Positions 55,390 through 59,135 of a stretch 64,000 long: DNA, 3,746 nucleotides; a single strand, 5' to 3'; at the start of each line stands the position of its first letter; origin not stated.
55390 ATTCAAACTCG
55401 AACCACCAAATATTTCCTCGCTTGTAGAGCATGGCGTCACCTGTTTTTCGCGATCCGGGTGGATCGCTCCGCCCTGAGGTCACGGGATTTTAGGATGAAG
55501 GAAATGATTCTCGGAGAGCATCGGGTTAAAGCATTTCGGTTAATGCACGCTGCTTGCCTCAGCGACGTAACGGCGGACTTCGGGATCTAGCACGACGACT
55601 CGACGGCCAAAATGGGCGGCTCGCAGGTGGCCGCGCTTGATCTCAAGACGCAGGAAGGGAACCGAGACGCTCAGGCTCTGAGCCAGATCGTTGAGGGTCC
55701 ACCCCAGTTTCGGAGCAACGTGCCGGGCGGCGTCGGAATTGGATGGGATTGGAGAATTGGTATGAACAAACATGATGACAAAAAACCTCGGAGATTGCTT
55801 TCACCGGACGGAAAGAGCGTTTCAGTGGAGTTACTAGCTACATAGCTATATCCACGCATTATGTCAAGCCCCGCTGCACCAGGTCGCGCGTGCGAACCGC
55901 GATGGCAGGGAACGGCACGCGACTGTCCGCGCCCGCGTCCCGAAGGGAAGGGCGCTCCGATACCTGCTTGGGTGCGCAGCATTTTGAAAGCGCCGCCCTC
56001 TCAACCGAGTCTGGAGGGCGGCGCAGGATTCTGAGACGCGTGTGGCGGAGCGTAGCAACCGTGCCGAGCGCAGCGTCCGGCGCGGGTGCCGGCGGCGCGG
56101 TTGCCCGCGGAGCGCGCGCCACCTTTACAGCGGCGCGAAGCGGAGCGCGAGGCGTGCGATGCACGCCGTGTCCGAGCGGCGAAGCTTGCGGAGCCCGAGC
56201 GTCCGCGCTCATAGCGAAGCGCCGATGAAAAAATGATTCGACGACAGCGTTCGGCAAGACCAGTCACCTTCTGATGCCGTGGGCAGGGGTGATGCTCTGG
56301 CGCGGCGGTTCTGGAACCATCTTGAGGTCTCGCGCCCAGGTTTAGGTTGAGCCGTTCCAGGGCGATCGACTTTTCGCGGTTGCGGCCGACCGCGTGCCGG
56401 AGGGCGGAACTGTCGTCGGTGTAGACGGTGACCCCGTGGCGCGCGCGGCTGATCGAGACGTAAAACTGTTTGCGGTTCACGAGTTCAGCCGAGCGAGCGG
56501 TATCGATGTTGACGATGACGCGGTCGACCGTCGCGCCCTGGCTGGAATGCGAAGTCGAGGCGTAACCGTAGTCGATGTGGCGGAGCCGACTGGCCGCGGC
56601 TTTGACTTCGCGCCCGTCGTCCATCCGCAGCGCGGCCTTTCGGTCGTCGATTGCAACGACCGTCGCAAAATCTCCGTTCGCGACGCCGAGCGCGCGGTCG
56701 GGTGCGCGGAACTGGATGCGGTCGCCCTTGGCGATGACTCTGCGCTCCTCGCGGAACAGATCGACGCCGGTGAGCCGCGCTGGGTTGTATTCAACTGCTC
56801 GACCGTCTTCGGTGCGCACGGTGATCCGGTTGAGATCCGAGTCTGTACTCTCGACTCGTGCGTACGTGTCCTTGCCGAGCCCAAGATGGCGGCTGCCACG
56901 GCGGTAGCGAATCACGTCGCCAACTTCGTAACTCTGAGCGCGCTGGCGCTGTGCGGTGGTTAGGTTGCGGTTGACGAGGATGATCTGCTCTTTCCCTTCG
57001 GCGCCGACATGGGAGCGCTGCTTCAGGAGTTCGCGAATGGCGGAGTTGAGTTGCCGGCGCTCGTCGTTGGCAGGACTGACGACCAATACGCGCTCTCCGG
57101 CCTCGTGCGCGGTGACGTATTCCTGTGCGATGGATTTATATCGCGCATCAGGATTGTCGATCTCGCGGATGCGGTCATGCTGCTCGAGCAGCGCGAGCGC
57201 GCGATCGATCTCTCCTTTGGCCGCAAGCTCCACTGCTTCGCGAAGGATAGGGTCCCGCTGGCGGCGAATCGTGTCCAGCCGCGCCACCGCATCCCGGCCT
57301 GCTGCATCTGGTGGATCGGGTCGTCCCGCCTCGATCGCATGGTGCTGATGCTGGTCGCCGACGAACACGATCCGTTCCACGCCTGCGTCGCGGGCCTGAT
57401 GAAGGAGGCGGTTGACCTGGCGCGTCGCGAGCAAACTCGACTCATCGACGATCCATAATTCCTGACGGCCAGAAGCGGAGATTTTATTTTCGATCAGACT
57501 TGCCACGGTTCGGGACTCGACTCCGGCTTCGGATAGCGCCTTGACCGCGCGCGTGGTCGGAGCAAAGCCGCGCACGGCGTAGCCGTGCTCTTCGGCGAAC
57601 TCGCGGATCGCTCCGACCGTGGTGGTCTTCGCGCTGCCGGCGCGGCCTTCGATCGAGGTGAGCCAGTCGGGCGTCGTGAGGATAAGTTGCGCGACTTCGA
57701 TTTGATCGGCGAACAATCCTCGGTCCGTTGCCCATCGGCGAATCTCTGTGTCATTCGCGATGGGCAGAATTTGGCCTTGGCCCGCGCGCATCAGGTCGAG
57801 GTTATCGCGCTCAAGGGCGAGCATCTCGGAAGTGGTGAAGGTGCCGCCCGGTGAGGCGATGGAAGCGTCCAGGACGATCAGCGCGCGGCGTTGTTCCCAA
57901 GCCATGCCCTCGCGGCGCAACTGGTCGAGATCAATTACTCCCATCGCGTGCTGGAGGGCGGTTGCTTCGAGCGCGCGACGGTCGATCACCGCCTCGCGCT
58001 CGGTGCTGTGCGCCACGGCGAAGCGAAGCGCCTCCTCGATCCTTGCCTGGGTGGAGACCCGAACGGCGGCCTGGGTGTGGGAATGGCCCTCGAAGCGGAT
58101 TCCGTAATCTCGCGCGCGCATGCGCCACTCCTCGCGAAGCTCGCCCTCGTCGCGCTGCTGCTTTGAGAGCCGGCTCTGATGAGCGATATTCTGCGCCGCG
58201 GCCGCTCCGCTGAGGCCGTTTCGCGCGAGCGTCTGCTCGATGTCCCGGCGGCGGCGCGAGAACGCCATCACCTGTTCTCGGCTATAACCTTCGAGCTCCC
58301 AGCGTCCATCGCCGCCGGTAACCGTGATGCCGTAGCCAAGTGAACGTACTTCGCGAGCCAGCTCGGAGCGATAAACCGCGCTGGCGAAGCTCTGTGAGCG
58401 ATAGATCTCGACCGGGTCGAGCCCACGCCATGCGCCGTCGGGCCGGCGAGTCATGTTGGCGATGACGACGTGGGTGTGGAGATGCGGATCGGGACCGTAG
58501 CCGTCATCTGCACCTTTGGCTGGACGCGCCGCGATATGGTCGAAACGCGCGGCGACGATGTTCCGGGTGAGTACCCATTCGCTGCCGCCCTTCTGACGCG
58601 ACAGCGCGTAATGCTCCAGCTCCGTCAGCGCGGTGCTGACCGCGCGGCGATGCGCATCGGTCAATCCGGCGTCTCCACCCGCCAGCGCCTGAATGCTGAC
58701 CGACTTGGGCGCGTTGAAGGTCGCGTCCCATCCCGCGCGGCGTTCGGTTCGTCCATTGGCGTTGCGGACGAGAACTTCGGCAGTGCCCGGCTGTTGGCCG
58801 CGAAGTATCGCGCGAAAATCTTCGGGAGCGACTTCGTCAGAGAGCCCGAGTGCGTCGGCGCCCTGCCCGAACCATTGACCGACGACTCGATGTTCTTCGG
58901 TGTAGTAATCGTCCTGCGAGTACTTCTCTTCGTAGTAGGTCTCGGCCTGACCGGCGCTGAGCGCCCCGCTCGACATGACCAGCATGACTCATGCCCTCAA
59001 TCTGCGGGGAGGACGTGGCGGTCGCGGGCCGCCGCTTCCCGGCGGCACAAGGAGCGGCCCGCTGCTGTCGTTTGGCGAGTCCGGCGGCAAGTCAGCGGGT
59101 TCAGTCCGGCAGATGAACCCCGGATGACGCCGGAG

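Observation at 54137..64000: Integrative conjugative element at tRNA-Asn with MobF relaxase, T4CP and an ImmR/ImmA-type switch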

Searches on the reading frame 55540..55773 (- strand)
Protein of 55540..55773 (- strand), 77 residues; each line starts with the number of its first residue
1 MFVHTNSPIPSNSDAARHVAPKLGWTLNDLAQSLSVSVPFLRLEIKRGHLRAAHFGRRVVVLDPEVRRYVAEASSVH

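Call 6: search_protein_families(library=pfam, proteins=[window:55540-55773:-], max_evalue=0.01)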
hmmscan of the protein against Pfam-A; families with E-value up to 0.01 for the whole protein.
window:55540-55773:- (77 aa): 1 family
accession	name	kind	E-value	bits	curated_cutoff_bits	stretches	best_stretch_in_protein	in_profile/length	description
PF12728.13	HTH_17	-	0.0016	19.1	27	1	26-72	3-49/51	Helix-turn-helix domain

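Call 29: search_protein_families(library=ncbifam, proteins=[window:55540-55773:-], max_evalue=0.1)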
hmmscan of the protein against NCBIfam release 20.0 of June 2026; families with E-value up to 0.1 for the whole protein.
window:55540-55773:- (77 aa): 1 family
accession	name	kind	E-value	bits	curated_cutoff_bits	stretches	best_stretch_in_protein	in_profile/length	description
TIGR01764.1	excise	domain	0.0026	18.1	28.8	1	29-70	6-47/49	excisionase family DNA-binding protein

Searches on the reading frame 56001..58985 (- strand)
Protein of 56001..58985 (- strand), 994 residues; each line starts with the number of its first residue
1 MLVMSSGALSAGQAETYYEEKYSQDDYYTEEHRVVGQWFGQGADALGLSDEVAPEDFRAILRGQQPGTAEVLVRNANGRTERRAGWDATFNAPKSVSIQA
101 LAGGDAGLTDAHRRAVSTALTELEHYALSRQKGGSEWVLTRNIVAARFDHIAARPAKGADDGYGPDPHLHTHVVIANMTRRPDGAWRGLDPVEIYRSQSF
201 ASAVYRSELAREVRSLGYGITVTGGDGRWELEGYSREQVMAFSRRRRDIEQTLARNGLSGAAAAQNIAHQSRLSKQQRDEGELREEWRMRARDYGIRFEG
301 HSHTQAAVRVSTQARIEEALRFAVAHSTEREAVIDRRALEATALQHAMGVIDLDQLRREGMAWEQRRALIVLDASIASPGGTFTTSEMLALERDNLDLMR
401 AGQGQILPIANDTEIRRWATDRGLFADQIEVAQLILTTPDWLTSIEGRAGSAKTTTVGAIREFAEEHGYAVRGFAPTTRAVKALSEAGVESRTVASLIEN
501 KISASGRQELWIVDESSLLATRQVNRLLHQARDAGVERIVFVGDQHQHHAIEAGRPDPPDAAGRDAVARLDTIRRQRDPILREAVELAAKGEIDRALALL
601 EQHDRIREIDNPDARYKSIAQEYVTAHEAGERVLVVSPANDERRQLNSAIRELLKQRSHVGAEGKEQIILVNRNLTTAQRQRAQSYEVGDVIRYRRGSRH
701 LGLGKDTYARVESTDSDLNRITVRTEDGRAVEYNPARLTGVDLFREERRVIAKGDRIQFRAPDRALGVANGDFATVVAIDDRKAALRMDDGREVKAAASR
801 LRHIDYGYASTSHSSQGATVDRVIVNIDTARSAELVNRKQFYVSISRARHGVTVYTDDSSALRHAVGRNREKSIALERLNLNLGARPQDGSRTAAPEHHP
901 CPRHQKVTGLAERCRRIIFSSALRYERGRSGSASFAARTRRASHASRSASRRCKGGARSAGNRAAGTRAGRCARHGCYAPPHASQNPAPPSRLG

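Call 6: search_protein_families(library=pfam, proteins=[window:56001-58985:-], max_evalue=0.01)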
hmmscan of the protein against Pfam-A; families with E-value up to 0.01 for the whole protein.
window:56001-58985:- (994 aa): 6 families
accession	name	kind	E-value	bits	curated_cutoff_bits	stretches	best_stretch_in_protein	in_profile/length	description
PF08751.17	TrwC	-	1.4e-82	277.9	25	1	11-293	1-285/286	TrwC relaxase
PF13604.12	AAA_30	-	6.3e-45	153.7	27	1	426-610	4-190/191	AAA domain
PF13245.12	AAA_19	-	6.6e-12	46.2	25.1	1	442-548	13-129/134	AAA domain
PF22232.2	TraI_hel_assoc_N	-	2.6e-10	41.2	27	1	447-539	1-96/99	TraI helicase-associated ssDNA bd, N-terminal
PF01443.25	Viral_helicase1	-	3.5e-10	40.5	21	1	776-856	161-228/228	Viral superfamily 1 RNA helicase core domain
PF13538.12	UvrD_C_2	-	2.9e-08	33.9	27.4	1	806-854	1-51/52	UvrD-like helicase C-terminal domain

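Call 29: search_protein_families(library=ncbifam, proteins=[window:56001-58985:-], max_evalue=0.1)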
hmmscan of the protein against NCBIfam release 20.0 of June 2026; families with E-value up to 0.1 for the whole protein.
window:56001-58985:- (994 aa): 13 families
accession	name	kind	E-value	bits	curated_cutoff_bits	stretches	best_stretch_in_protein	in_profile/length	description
TIGR02760.1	TraI_TIGR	equivalog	2.3e-129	433.2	929.85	4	10-406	9-416/1960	conjugative transfer relaxase/helicase TraI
NF010263.0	PRK13709.1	equivalog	1.8e-105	353.8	2212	3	8-310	7-299/1752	conjugative transfer relaxase/helicase TraI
NF041492.1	MobF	equivalog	3.8e-75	253.2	100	1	4-295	2-299/299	MobF family relaxase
TIGR02768.1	TraA_Ti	equivalog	3.3e-67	227.4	590.45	2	281-741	218-668/751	Ti-type conjugative transfer relaxase TraA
TIGR02686.1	relax_trwC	domain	4.7e-67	226.6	145.5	1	14-296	1-284/286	conjugative relaxase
NF010464.0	PRK13889.1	subfamily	4.4e-52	177.1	1015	2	361-735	280-648/992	conjugal transfer relaxase TraA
NF010402.0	PRK13826.1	subfamily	2.4e-35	121.8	1317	2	431-726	388-672/1102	Dtr system oriT relaxase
TIGR01448.2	helicase_RecD2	equivalog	2.4e-27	95.4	500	2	748-872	579-703/713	SF1B family DNA helicase RecD2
TIGR01447.1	recD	equivalog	4.5e-16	58.5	310.15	1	761-872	479-589/597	exodeoxyribonuclease V subunit alpha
NF008127.0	PRK10875.1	equivalog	2.4e-13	49.5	671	1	754-872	488-606/619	exodeoxyribonuclease V subunit alpha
NF003194.0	PRK04164.1-5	equivalog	0.013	15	160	0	800-835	106-139/178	hypothetical protein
TIGR03469.1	HpnB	hypoth_equivalog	0.051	12.6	379.25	0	617-674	30-83/386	hopene-associated glycosyltransferase HpnB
NF010248.0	PRK13695.1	equivalog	0.061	13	156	0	445-475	8-38/180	NTPase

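Call 31: search_dna_similar(query=window:56001-58985:-, collection=plasmids, mode=protein, max_rows=15)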
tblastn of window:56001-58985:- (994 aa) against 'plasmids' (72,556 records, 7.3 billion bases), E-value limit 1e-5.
The search stops at 5000 records and this limit was reached: more records match than are counted here, and every count below describes the 5000 best-scoring records only.
Records with a match: at least 5000; places in all: 6753; records where one place covers at least 80% of the query: 3269.
Best place of each record, by identity: <60% 5000.
By first word of the organism name: Escherichia 2046; Klebsiella 759; Enterobacter 338; Salmonella 338; Acinetobacter 257; Citrobacter 148; Xanthomonas 137; Burkholderia 119; Shigella 95; Pseudomonas 82; and 101 more.
By predicted mobility (MOB-suite, as given by PLSDB): conjugative 4615; non-mobilizable 221; mobilizable 164.
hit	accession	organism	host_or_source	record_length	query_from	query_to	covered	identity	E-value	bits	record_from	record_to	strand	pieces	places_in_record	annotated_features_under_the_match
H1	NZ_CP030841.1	Acidisarcina polymorpha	cell culture,pine forest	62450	2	877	88%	38.9%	6e-154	512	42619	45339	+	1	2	mobF: MobF family relaxase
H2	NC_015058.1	Granulicella tundricola MP5ACTX9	-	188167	1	888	89%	37.4%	2e-150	502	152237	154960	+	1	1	mobF: MobF family relaxase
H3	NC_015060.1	Granulicella tundricola MP5ACTX9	-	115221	1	877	88%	37.5%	1e-155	638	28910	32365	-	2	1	mobF: MobF family relaxase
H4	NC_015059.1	Granulicella tundricola MP5ACTX9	-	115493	1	868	87%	37.5%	3e-144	484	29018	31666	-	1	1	mobF: MobF family relaxase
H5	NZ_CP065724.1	Oligella ureolytica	-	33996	10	875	87%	35.9%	3e-122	419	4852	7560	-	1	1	mobF: MobF family relaxase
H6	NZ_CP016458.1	Blastomonas sp. RAC04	Microbial isolate,Algal phycosphere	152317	1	896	90%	34.4%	5e-99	351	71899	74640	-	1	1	mobF: MobF family relaxase | type IV secretion system DNA-binding domain-containing protein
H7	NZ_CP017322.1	Xanthomonas campestris pv. campestris str. CN18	Brassica juncea var. foliosa,cell ...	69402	17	907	88%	35.0%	1e-67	402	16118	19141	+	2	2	mobF: MobF family relaxase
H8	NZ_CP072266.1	Xanthomonas citri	Glycine max,cell culture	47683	17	907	88%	35.0%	1e-67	401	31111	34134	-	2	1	mobF: MobF family relaxase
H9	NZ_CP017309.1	Xanthomonas campestris pv. campestris str. CN03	Brassica rapa subsp. ...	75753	17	907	88%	34.9%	6e-67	400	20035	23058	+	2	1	mobF: MobF family relaxase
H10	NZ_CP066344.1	Xanthomonas citri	Duranta erecta,Microbe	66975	17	907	88%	34.9%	9e-67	399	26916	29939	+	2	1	mobF: MobF family relaxase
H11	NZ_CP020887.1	Xanthomonas citri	Citrus x aurantiifolia,Cell culture,leaf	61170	17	907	88%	34.9%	1e-66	399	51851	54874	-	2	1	mobF: MobF family relaxase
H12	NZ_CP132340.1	Janthinobacterium sp. J1-1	pure culture,Mixed solution of sediment ...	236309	1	881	89%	34.4%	5e-129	439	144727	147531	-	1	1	mobF: MobF family relaxase | type IV secretion system DNA-binding domain-containing protein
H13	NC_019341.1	Pseudomonas syringae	-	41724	10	916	91%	33.2%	1e-66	422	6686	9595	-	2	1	mobF: MobF family relaxase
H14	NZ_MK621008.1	Pseudomonas syringae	-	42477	10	916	91%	33.2%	2e-66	421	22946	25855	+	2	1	mobF: MobF family relaxase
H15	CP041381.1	Xanthomonas phaseoli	Anthurium,cell culture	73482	17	877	85%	35.7%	3e-69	407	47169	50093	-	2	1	conjugative relaxase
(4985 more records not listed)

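Call 75: search_solved_structures(query=window:56001-58985:-, max_evalue=0.00001)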
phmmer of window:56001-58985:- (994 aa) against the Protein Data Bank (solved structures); distinct sequences matched with E-value up to 0.00001: 11.
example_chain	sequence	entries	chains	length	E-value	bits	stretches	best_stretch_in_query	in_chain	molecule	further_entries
5n8o_A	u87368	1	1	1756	2.7e-68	234.4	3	8-302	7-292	DNA helicase I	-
9f0x_H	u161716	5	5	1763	2.8e-68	234.4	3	8-301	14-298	Multifunctional conjugation protein TraI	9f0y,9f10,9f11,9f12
1omh_A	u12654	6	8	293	2.6e-47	164.9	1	11-298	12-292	trwC protein | TrwC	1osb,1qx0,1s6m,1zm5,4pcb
2cdm_A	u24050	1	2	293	7.3e-47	163.5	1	11-298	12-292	TRWC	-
8a1b_A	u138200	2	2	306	1e-45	159.7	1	17-308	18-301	TraI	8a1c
3l57_A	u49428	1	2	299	2.5e-45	158.4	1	17-300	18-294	Mobilization protein TraI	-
3l6t_A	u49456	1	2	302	2.6e-45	158.3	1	17-300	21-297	Mobilization protein TraI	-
9f0z_H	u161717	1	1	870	2.3e-39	138.6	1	8-301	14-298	Multifunctional conjugation protein TraI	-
1p4d_A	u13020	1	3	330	1.3e-37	132.9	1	8-300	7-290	TraI protein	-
2a0i_A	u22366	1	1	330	3.9e-37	131.3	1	8-300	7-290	TraI protein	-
2q7t_A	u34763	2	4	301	5e-37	130.9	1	8-299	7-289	Protein traI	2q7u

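Call 91: get_annotated_region(hit=H1, flank=14000)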
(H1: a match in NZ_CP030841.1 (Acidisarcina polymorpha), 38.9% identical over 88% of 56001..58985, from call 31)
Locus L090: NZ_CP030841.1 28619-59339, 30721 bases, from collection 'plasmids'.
description: Acidisarcina polymorpha strain SBC82 plasmid pACPOL1, complete sequence
organism: Acidisarcina polymorpha (NCBI taxid 2211140)
taxonomy: Bacteria; Acidobacteriota; Terriglobia; Terriglobales; Acidobacteriaceae; Acidisarcina; Acidisarcina polymorpha
host: -; source: cell culture,pine forest; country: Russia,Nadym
typing (MOB-suite, as given by PLSDB): non-mobilizable
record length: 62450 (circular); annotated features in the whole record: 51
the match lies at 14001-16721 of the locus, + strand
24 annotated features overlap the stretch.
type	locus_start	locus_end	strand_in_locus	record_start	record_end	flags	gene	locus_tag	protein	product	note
CDS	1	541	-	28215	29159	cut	-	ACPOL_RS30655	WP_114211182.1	DUF3991 and TOPRIM domain-containing protein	GO:0006260 - DNA replication [Evidence IEA]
CDS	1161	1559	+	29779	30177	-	-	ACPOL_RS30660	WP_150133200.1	hypothetical protein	-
CDS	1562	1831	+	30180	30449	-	-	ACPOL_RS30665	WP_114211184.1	VirB3 family type IV secretion system protein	-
CDS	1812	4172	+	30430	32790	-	-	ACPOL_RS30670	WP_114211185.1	VirB4 family type IV secretion system protein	-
CDS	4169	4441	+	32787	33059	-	-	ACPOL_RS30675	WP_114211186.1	hypothetical protein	-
CDS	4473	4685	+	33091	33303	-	-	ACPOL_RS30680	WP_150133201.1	hypothetical protein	-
CDS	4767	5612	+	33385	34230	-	-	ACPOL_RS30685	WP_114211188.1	TrbG/VirB9 family P-type conjugative transfer protein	-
CDS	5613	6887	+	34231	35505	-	-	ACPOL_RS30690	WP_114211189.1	TrbI/VirB10 family protein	-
CDS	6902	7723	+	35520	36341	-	-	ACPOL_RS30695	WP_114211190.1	hypothetical protein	-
CDS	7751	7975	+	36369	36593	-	-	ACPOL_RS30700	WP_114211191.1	hypothetical protein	-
CDS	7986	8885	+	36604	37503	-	-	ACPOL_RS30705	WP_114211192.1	hypothetical protein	-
CDS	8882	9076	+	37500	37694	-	-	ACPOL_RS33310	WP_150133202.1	hypothetical protein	-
CDS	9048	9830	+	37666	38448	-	-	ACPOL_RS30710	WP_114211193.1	VirB8/TrbF family protein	-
CDS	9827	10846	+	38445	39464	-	-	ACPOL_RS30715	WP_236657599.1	ATPase, T2SS/T4P/T4SS family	-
CDS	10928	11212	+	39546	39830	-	-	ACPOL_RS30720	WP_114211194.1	hypothetical protein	-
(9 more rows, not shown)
